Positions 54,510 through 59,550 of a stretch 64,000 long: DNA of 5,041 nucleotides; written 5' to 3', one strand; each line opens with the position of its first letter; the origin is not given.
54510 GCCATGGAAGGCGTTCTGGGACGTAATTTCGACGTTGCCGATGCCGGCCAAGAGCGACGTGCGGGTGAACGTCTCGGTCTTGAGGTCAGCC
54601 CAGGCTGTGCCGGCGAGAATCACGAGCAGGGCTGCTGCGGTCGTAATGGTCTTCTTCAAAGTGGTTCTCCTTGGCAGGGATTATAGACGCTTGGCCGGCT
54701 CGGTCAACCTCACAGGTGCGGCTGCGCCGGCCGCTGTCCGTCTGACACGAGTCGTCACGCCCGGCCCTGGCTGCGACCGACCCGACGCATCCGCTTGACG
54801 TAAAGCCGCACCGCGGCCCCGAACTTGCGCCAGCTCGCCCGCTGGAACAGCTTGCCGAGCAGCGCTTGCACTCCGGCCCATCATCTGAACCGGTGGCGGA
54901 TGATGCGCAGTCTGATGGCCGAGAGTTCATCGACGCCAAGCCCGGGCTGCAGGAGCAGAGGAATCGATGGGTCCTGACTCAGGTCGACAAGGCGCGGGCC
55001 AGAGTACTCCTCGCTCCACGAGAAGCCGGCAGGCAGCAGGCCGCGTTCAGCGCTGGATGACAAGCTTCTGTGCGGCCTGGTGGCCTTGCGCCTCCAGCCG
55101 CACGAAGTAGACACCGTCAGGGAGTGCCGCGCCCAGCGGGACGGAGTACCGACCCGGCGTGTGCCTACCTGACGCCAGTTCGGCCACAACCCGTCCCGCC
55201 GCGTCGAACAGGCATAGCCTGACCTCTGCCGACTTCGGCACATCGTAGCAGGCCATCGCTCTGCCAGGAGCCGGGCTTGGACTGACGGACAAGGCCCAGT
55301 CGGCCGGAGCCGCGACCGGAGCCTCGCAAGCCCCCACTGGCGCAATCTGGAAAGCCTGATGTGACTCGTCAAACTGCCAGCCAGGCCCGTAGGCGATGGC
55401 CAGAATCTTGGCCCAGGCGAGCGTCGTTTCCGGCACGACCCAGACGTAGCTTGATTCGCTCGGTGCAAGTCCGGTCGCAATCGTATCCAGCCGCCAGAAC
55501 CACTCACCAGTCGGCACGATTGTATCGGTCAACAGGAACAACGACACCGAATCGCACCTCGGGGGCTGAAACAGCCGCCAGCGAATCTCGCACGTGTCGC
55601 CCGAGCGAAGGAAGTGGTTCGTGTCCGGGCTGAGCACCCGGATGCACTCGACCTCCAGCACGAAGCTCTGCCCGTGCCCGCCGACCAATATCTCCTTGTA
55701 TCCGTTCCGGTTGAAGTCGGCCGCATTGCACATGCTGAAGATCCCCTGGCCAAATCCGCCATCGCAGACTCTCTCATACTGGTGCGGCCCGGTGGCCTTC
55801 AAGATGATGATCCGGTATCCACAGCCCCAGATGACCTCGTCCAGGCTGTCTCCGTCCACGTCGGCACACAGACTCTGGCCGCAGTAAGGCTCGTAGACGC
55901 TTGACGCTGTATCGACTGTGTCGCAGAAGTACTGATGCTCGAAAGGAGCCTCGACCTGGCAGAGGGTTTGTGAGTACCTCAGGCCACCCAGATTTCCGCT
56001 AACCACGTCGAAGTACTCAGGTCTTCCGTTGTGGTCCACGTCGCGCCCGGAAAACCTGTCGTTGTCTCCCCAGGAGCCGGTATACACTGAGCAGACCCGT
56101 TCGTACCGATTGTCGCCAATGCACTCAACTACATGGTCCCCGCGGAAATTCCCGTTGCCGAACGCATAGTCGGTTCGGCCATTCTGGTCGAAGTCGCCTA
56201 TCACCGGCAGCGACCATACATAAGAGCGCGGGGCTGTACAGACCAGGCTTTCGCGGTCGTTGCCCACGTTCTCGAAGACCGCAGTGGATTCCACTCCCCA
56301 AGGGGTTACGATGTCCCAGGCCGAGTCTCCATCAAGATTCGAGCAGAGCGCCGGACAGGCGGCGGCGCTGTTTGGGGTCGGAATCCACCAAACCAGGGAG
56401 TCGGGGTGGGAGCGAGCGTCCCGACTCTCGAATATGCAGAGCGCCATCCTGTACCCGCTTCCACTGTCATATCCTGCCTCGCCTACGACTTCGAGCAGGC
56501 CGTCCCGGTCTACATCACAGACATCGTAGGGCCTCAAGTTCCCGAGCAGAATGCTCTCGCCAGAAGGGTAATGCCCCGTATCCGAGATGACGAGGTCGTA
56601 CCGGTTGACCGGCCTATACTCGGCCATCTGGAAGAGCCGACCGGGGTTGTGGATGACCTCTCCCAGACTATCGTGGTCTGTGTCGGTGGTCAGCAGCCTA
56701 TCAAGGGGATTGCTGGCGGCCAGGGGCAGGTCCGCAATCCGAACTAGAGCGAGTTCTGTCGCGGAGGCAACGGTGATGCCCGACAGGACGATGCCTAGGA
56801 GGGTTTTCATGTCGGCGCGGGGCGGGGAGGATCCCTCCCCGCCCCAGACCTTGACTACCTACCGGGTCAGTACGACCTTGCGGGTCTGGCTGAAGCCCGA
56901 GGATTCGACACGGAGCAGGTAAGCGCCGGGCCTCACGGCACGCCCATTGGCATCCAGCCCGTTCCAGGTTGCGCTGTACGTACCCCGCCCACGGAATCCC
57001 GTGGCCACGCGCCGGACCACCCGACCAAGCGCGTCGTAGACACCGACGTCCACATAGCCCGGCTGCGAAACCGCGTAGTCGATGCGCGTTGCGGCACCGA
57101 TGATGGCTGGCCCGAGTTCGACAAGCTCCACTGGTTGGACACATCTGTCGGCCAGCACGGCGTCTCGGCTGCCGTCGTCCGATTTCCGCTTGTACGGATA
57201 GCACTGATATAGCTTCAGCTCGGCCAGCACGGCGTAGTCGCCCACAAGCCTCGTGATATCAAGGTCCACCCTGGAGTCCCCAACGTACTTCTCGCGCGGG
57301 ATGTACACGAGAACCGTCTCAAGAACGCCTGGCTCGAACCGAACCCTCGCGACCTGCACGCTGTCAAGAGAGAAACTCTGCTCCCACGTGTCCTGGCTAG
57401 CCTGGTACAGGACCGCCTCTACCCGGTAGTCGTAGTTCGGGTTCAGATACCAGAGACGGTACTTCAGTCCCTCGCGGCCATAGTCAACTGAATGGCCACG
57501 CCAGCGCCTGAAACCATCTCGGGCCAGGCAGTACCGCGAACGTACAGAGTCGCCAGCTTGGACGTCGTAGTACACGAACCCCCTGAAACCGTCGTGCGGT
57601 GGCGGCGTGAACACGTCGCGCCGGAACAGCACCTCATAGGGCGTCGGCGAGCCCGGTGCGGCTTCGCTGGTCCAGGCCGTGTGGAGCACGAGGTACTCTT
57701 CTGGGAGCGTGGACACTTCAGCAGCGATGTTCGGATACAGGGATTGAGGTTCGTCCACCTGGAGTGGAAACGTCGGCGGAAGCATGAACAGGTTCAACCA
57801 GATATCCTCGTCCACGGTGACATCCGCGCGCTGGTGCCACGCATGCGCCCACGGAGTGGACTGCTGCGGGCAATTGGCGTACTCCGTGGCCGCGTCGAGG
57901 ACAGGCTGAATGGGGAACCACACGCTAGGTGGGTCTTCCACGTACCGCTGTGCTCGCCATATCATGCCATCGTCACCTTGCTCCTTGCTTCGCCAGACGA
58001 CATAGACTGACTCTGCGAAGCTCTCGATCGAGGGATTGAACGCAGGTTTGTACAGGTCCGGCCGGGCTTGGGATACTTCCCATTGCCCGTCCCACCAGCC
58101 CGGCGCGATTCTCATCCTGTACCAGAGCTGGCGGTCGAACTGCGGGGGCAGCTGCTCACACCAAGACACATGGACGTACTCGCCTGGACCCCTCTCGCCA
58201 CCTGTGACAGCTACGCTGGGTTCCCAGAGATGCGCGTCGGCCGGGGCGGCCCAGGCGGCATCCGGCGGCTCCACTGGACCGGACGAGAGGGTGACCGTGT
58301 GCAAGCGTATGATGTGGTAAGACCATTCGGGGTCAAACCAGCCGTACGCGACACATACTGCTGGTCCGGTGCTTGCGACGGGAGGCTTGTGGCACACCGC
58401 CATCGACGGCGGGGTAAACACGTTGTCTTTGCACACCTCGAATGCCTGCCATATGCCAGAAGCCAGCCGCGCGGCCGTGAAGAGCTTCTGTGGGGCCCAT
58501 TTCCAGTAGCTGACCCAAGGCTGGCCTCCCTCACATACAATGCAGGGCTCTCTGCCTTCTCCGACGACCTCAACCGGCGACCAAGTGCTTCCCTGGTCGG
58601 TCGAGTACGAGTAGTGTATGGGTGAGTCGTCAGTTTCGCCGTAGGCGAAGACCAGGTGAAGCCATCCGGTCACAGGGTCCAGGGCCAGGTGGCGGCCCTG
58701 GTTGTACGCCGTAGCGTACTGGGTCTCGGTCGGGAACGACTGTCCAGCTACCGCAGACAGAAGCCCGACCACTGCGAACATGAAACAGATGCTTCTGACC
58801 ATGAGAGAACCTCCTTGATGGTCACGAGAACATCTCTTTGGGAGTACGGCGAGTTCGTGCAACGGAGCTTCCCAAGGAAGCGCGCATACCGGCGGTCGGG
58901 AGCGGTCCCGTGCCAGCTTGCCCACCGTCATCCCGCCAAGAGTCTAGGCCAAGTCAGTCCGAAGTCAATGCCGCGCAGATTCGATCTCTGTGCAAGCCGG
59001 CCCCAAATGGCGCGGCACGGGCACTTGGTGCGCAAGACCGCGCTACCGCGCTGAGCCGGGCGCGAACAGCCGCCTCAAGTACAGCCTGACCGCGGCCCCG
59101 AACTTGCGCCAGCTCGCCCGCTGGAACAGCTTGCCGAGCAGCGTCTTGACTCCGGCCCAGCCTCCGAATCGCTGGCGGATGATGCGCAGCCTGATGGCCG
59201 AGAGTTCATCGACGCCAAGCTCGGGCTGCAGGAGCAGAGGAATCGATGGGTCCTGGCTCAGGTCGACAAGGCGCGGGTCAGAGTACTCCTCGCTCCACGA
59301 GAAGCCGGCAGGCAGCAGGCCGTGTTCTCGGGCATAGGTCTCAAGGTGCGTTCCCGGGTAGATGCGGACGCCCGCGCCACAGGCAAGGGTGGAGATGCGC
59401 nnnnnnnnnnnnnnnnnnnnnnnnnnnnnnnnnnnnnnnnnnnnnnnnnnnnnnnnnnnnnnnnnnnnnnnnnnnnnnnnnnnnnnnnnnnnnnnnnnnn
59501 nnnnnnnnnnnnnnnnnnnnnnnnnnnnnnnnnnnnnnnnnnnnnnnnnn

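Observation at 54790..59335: About 260-bp direct repeat (duplicated 3' end of the B12-rSAM gene) brackets the two T9SS cargo genes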

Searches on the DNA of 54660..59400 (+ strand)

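Call 55: search_dna_similar(query=window:54660-59400:+, collection=phages, mode=distant, max_rows=5)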
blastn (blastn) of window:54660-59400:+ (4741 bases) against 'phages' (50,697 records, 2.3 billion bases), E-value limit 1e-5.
No match.

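Call 56: search_dna_similar(query=window:54660-59400:+, collection=plasmids, mode=distant, max_rows=5)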
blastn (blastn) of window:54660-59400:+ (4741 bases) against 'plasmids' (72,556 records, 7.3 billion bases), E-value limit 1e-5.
No match.
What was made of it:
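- On Site-specific integrative element with att sites in the 3' end of a protein gene (e14/icd type): No blastn match in 50,697 phage records or 72,556 plasmid records (calls 55, 56).
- There are no phage or plasmid DNA matches (calls 55, 56).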

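Call 70: search_rna_families(source=L008, start=850, end=1120, threshold=evalue, max_evalue=1)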
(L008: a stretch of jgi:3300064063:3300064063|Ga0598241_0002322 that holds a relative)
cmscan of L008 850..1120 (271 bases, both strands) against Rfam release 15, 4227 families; matches with E-value up to 1: 0.
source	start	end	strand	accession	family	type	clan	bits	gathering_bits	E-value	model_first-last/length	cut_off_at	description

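Call 73: build_rna_model(alignment_id=A6)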
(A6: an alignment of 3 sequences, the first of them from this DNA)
Model R1 built from alignment A6 (3 sequences, 126 columns); structure: RNAalifold consensus.
model positions 122; base pairs 30; branch points 1; effective number of sequences 1.29; information 0.59 bits per position. Calibrated on 0.2 Mb of random sequence (short: E-values are rough).
structure used (alignment columns):
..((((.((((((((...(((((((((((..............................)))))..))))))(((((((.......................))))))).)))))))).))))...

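Call 74: search_with_rna_model(model_id=R1, sources=[window, L001, L002, L003, L004, L005, L006, L007, L008, L009, L010, L011, L012, L013, L014, L015, L016, L017, L018, L019, L020, L021, L022, L023, L024, L025, L026, L027, L028, L029], max_evalue=1, make_alignment=true)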
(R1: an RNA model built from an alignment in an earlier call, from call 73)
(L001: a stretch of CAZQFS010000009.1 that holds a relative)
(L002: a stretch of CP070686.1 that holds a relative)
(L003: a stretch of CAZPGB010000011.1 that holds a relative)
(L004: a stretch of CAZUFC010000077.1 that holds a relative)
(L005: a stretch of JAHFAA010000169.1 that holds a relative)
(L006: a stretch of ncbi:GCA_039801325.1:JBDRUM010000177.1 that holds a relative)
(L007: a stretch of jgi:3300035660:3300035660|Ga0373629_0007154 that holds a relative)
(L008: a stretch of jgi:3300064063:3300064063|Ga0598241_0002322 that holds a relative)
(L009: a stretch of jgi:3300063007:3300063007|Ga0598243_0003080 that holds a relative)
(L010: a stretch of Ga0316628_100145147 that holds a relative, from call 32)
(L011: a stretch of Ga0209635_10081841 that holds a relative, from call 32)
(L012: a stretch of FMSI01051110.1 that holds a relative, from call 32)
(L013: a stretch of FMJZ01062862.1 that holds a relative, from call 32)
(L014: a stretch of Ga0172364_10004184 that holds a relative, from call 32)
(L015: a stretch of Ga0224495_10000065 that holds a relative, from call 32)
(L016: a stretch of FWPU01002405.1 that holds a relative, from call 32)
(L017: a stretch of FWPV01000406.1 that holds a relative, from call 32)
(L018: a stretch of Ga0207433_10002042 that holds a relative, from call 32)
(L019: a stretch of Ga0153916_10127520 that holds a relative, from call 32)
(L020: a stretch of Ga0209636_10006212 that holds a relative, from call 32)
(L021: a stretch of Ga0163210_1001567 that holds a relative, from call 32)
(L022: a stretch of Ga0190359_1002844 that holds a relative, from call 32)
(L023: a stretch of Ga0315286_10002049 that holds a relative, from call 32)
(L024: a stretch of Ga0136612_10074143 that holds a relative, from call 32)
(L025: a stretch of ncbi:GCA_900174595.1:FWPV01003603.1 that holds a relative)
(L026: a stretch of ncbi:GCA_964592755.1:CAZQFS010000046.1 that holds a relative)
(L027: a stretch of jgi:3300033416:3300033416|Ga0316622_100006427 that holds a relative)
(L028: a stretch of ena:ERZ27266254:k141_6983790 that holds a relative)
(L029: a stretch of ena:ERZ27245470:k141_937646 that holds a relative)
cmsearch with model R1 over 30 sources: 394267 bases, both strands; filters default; matches with E-value up to 1: 6.
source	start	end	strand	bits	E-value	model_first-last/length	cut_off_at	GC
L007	6477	6598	+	134.6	2e-26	1-122/122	no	0.7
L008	917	1041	+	134.4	2.2e-26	1-122/122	no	0.68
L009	5210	5334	+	134.4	2.2e-26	1-122/122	no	0.68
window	58839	58935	-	82.8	3.5e-15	1-122/122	no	0.68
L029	575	700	+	82.3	4.4e-15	1-122/122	no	0.67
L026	10232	10337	+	17.7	0.46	1-122/122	no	0.68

Alignment A7: 6 matches aligned to the model, 126 columns, each read 5' to 3' on its own strand. Consensus structure (alignment columns), stored with it:
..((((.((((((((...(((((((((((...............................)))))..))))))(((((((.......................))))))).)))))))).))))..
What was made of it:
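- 58839..58935 (-): Conserved, probably structured 5' leader of the cargo operon. It is followed by an AAGGAGG ribosome-binding site and an ATG at 58802. Covariance model R1 scores 82.8 bits here and 82.3 bits on L029, which was not in the seed (call 74).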

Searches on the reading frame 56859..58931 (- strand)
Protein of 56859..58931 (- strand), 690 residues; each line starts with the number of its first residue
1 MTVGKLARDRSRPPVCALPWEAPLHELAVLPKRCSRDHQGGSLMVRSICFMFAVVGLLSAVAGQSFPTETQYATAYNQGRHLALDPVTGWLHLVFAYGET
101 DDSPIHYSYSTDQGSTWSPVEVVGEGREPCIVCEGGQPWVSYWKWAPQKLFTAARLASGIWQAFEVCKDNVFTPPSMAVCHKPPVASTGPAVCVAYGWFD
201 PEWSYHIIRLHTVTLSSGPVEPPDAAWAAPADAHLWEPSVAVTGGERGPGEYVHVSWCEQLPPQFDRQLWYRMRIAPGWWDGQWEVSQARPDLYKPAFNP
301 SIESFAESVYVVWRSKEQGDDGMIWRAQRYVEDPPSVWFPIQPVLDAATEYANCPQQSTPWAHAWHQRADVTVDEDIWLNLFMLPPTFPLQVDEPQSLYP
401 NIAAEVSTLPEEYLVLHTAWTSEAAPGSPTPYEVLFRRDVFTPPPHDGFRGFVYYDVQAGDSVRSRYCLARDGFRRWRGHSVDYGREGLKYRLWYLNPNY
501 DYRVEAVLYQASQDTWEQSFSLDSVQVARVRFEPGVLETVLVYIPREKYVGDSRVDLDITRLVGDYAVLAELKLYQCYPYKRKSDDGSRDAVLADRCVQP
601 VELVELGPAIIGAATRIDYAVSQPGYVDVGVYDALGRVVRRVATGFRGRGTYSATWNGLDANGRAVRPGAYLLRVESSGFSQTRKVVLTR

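Call 6: search_protein_families(library=pfam, proteins=[window:56859-58931:-], max_evalue=0.01)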
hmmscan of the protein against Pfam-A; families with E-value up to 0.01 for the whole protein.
window:56859-58931:- (690 aa): 2 families
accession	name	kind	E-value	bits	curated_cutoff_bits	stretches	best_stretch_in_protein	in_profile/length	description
PF13860.13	FlgD_ig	-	4.3e-09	36.7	27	1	627-678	25-76/79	FlgD Ig-like domain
PF10029.15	DUF2271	-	0.0033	17.6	27.3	0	647-685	72-110/136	Predicted periplasmic protein (DUF2271)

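Call 7: search_protein_families(library=ncbifam, proteins=[window:56859-58931:-], max_evalue=0.01)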
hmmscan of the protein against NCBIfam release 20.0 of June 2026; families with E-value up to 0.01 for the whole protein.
window:56859-58931:- (690 aa): 5 families
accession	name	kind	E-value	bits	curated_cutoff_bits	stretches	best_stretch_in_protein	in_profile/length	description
NF005176.1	PRK06655.1-1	equivalog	1.4e-06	28.3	230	1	626-679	98-151/197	flagellar hook assembly protein FlgD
TIGR04183.1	Por_Secre_tail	domain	1.5e-05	24.9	23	1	618-687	12-70/72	T9SS type A sorting domain-containing protein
NF009277.0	PRK12634.1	equivalog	0.0004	20.5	333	1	620-673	117-170/221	flagellar basal body rod modification protein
NF009276.0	PRK12633.1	equivalog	0.0028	17.4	383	1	624-678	128-182/234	flagellar basal body rod modification protein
NF009453.0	PRK12813.1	equivalog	0.0046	16.5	264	1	631-678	130-174/223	flagellar basal body rod modification protein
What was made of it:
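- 56859..58931 (-): T9SS cargo gene 1. The ORF is 690 aa, but the likely real start is M44 at 58802. It has an FlgD_ig/T9SS C-terminal domain and one Asp-box. Pfam and NCBIfam (calls 6, 7).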

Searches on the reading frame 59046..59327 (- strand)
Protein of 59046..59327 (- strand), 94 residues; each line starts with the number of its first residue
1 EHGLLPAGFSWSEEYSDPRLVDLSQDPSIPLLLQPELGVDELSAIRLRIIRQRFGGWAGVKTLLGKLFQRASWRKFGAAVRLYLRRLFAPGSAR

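Call 32: find_related_loci(query=A2, collection=metagenome_contigs, flank=10000)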
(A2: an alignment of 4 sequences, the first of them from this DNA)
Query A2 (94 aa) in metagenome_contigs; peptide patterns used: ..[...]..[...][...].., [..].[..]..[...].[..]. (x = any residue, [..] = any of these).
261 stretches matched a pattern; 15 encode a relative of the query (tblastn E <= 1e-3); 15 distinct loci.
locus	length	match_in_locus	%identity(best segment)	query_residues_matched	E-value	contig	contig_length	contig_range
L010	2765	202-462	63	2-88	4e-32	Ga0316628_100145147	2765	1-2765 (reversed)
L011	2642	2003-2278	38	1-92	7e-21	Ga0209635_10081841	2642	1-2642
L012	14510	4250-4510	34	1-87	2e-19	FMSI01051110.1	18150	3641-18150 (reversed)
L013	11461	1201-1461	34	1-87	2e-19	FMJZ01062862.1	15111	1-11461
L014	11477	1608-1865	40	1-86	4e-19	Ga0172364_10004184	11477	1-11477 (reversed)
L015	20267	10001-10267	37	1-89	7e-19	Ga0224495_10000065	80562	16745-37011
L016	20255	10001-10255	41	1-85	2e-18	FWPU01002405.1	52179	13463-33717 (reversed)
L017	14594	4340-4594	40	1-85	2e-18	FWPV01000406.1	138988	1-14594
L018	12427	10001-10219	41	4-76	3e-18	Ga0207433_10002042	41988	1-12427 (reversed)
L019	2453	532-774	43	2-82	1e-17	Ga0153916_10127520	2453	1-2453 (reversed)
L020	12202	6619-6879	38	2-88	4e-17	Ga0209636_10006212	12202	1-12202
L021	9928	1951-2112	44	1-53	7e-10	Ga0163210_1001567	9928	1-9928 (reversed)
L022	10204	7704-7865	41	1-53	2e-9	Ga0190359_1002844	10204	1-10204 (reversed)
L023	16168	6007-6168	44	1-53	7e-9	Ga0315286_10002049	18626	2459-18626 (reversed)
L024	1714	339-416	62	19-42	6e-5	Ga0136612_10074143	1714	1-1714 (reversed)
